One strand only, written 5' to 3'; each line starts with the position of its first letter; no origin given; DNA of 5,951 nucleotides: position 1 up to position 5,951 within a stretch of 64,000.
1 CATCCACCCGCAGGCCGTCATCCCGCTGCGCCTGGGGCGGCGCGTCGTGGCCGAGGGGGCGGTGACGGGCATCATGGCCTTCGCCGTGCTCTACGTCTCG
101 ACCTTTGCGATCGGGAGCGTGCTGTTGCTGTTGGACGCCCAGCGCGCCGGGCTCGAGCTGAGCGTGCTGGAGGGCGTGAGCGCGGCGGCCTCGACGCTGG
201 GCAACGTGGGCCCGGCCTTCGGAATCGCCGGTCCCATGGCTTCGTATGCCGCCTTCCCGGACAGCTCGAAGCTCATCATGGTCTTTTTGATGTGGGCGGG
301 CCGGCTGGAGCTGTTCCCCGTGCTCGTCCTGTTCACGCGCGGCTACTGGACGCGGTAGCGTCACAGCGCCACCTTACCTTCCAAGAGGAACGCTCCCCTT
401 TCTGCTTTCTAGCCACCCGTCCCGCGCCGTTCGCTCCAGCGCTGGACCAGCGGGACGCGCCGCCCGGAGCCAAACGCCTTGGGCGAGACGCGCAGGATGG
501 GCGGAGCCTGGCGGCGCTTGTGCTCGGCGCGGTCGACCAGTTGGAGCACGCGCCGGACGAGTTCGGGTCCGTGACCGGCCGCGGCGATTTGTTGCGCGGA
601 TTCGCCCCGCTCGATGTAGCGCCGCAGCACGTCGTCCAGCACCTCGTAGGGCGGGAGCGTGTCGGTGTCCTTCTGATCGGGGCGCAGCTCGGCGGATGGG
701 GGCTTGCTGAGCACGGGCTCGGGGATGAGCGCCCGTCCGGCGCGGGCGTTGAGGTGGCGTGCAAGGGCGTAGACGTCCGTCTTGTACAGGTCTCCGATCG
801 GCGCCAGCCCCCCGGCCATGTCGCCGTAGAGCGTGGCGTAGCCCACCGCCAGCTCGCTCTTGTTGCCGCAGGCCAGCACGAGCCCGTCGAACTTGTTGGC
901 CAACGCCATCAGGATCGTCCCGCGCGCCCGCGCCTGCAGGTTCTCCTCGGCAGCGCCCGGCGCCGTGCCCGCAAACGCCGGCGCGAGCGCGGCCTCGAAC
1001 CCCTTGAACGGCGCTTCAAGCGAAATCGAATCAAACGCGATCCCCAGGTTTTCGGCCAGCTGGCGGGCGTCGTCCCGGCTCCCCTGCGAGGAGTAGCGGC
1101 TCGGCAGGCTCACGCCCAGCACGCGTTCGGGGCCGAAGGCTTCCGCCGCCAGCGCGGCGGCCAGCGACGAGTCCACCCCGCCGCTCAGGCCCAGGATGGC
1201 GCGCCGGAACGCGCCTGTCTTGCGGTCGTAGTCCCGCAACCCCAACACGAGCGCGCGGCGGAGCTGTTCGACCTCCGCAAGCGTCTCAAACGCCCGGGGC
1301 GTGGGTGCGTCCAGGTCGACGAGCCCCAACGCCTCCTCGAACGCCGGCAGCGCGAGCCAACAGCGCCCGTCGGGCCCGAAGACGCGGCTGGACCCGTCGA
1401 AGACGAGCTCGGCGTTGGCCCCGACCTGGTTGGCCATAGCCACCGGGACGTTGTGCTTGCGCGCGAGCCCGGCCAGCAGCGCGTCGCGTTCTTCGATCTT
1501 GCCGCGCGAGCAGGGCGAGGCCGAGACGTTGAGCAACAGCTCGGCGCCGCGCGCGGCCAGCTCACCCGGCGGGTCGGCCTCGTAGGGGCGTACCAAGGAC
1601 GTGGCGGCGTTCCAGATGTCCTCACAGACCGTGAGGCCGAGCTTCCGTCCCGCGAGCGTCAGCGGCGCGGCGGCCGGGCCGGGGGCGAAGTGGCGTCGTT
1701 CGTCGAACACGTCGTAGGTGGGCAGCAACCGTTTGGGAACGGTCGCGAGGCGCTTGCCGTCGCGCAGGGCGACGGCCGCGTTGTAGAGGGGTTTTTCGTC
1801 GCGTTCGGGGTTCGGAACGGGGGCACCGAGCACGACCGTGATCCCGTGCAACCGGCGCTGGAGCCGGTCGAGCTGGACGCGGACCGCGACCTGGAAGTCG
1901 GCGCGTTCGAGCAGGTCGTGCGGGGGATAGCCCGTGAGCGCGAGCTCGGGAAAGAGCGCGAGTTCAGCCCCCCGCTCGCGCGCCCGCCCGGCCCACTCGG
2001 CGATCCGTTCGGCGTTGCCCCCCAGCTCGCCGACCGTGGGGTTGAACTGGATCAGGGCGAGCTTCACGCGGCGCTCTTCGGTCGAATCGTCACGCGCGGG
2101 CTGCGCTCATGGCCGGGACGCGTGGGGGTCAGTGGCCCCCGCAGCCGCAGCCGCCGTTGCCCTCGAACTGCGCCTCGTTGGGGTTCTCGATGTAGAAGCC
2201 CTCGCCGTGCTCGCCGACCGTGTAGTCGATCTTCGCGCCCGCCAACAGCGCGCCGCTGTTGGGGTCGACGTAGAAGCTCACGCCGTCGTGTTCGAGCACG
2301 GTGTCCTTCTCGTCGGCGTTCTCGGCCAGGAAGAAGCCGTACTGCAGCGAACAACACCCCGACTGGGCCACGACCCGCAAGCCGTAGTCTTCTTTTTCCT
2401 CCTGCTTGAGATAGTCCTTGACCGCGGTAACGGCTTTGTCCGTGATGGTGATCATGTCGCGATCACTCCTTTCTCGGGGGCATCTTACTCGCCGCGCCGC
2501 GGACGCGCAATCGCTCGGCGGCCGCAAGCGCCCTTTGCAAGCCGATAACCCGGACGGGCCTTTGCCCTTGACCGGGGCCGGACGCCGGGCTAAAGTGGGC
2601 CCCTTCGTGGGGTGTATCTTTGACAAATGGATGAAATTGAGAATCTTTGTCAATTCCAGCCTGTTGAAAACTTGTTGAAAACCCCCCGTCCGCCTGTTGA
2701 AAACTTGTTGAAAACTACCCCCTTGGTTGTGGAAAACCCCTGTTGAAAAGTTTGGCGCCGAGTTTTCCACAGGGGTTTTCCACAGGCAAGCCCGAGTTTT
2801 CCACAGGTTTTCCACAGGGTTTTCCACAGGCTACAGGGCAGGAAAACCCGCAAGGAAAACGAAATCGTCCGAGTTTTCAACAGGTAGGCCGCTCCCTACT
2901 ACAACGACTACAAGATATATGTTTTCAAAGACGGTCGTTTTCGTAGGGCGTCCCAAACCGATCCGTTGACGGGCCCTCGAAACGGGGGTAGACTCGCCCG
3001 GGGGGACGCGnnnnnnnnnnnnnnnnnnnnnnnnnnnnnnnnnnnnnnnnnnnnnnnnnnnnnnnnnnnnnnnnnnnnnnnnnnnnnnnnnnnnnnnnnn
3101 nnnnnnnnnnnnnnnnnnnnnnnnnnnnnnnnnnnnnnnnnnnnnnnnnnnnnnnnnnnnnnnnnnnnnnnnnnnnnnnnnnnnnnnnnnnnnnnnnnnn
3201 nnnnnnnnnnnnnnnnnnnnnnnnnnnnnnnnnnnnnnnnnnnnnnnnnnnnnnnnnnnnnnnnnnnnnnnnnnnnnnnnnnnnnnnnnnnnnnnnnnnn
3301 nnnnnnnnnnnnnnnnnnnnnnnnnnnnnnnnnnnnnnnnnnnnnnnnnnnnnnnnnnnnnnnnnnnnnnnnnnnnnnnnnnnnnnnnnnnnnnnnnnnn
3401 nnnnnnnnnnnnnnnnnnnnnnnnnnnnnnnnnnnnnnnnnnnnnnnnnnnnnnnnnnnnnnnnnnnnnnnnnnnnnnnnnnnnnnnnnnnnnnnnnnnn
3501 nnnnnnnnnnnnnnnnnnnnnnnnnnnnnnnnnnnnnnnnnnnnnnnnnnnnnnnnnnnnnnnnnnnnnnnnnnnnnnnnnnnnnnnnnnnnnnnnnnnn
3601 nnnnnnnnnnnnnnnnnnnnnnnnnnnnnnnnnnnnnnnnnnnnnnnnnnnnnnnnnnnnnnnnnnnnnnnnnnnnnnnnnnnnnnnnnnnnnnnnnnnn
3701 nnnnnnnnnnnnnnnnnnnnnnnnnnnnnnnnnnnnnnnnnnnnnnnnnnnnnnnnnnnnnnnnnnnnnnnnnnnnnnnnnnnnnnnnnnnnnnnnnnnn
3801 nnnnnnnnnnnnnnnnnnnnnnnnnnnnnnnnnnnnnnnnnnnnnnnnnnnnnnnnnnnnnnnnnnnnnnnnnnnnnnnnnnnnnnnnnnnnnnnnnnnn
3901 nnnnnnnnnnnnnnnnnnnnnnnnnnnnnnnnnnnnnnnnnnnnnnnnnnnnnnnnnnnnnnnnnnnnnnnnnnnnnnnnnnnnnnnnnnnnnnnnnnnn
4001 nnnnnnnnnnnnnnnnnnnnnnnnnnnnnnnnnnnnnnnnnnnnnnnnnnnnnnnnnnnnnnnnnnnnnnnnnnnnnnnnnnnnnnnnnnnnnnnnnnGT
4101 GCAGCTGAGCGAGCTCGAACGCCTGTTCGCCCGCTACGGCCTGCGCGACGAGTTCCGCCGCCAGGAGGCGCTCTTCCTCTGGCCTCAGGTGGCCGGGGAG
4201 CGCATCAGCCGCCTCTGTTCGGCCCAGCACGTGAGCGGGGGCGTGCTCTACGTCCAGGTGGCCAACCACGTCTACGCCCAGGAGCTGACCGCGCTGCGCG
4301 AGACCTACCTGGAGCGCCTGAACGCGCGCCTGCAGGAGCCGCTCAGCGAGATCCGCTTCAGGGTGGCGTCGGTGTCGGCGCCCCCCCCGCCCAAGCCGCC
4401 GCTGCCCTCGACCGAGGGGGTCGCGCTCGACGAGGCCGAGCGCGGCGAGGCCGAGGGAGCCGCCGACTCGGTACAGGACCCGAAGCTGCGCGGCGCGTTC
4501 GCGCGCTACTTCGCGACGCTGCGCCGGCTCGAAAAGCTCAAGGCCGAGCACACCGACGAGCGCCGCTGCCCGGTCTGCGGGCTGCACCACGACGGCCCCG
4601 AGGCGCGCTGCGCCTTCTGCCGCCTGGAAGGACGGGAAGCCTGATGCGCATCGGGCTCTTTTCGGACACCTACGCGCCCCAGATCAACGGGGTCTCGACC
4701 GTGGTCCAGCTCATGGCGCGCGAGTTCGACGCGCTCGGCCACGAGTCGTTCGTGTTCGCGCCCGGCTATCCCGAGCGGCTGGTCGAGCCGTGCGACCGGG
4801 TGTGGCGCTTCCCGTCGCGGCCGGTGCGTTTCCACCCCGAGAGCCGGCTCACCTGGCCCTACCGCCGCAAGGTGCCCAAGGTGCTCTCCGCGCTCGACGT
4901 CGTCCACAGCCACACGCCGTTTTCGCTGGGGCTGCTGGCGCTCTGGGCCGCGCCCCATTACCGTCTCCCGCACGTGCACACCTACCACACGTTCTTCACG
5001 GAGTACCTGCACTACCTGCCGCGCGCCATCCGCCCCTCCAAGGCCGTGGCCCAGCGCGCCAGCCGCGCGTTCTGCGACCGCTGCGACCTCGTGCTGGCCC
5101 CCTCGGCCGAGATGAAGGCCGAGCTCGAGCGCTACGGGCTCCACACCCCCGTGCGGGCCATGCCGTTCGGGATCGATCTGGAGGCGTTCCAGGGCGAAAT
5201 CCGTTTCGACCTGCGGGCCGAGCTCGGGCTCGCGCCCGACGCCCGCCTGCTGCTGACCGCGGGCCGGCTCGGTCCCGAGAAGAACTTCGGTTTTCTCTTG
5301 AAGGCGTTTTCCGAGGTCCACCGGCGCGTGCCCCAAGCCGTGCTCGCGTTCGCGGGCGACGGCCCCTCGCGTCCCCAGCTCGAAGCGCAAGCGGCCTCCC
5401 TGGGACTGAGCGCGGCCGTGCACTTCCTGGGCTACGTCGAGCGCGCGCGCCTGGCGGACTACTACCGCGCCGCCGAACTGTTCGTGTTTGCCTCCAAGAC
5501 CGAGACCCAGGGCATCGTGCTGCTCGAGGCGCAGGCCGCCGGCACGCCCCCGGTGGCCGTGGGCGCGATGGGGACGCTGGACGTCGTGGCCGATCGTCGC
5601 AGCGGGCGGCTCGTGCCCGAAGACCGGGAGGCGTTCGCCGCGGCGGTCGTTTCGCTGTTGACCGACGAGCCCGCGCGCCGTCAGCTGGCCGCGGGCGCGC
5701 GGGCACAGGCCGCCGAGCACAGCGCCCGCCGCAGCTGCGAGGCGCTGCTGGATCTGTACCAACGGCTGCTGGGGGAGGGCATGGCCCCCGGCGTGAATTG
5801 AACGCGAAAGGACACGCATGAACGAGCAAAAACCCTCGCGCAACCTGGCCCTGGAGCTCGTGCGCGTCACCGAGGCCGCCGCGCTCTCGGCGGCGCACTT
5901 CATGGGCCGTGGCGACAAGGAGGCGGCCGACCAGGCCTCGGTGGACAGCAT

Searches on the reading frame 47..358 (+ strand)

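Call 14: search_protein_families(library=pfam, proteins=[window:47-358:+])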
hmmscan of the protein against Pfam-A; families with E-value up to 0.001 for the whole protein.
window:47-358:+ (103 aa): 1 family
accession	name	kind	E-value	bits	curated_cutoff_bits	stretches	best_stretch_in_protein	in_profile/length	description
PF02386.22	TrkH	-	1.3e-12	47.4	27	1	35-97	430-491/502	Cation transport protein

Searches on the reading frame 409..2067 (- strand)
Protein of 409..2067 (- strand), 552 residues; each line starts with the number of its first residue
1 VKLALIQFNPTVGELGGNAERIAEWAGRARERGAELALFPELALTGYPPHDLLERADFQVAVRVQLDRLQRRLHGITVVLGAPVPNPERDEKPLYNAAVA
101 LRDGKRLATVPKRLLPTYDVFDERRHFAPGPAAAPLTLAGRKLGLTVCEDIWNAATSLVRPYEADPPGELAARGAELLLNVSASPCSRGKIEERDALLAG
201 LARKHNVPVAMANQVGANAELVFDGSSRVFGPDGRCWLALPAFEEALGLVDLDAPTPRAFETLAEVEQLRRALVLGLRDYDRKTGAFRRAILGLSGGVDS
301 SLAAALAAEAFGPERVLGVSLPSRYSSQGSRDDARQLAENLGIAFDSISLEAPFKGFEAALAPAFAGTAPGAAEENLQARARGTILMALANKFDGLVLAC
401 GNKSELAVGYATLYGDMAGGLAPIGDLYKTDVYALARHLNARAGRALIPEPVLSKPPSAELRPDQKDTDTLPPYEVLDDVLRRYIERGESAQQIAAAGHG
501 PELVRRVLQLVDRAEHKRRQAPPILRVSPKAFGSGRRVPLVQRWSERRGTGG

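Call 6: find_encoding_contigs(protein=window:409-2067:-, flank=10000, max_places=6)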
Protein window:409-2067:- (552 aa): no gene with exactly this product is on record in the collection.

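Call 14: search_protein_families(library=pfam, proteins=[window:409-2067:-])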
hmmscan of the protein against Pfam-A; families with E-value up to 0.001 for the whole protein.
window:409-2067:- (552 aa): 3 families
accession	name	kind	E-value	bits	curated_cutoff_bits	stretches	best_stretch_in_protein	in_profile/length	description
PF02540.23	NAD_synthase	-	2.8e-72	243.2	21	1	272-521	4-242/242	NAD synthase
PF00795.27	CN_hydrolase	-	3.5e-23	82.7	23.2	1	2-256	1-250/256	Carbon-nitrogen hydrolase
PF03054.22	tRNA_Me_trans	-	0.00038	20.6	20.6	0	290-355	3-77/202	tRNA methyl transferase HUP domain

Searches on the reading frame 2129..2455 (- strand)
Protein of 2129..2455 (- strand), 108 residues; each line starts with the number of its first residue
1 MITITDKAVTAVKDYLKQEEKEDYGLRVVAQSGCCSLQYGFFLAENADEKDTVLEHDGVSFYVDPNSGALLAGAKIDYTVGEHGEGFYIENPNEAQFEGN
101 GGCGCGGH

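Call 9: find_encoding_contigs(protein=window:2129-2455:-, flank=10000, max_places=6)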
Protein window:2129-2455:- (108 aa): 1 contig read that carries it; 1 place shown.
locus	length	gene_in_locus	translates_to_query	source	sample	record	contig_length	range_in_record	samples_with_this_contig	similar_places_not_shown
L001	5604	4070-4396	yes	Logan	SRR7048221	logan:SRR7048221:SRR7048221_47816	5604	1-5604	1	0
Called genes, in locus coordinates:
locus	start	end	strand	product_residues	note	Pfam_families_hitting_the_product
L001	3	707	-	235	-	?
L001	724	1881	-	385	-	PF20706:GT4-conflict, PF13439:Glyco_transf_4, PF13579:Glyco_trans_4_4, PF00534:Glycos_transf_1, PF13692:Glyco_trans_1_4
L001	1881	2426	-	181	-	PF05258:DciA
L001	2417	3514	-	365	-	PF02463:SMC_N, PF13175:AAA_15, PF13476:AAA_23, PF13304:AAA_21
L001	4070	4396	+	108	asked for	PF01521:Fe-S_biosyn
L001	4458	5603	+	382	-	?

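Call 14: search_protein_families(library=pfam, proteins=[window:2129-2455:-])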
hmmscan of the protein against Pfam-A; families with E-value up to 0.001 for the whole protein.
window:2129-2455:- (108 aa): 1 family
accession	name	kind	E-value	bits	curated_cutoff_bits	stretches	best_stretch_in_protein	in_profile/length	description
PF01521.26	Fe-S_biosyn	-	2e-14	54.2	26.3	1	2-93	3-101/110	Iron-sulphur cluster biosynthesis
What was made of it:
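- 2129..2455 (-): iscA/HesB-like Fe-S assembly gene, the left neighbour, transcribed away from the array. PF01521 Fe-S_biosyn, E = 2e-14 (call 14).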

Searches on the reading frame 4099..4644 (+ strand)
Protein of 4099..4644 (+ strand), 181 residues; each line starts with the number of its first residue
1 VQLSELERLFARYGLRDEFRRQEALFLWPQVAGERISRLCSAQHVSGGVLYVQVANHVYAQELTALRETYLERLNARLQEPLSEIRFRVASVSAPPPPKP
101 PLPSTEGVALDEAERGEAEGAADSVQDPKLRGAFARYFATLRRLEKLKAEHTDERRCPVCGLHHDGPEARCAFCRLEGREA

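Call 14: search_protein_families(library=pfam, proteins=[window:4099-4644:+])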
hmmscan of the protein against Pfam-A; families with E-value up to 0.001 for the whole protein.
window:4099-4644:+ (181 aa): 1 family
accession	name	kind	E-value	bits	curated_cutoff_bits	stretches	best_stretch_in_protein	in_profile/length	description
PF05258.17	DciA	-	4e-15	56.2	24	1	6-87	6-89/89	Dna[CI] antecedent, DciA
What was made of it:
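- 4099..4644 (+): dciA (DUF721), which overlaps the end of recF. PF05258 DciA, E = 4e-15 (call 14).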

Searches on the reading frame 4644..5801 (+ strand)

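Call 14: search_protein_families(library=pfam, proteins=[window:4644-5801:+])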
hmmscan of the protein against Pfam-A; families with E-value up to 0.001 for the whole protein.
window:4644-5801:+ (385 aa): 6 families
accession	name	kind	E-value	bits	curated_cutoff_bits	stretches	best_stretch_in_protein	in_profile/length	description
PF00534.26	Glycos_transf_1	-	6.9e-38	130.3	26.4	1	189-354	4-171/172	Glycosyl transferases group 1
PF13439.12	Glyco_transf_4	-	3.1e-36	125.4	28.5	1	14-180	1-169/170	Glycosyltransferase Family 4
PF13692.12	Glyco_trans_1_4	-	2.6e-34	118.9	27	1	201-341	2-142/142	Glycosyl transferases group 1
PF13579.12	Glyco_trans_4_4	-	5.6e-20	72.7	29.7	1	15-175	1-157/158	Glycosyl transferase 4-like domain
PF20706.3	GT4-conflict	-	6.4e-10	39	26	1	7-359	4-375/385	Family 4 Glycosyltransferase in conflict systems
PF13524.12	Glyco_trans_1_2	-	4.2e-05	24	25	1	229-370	12-144/144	Glycosyl transferase-like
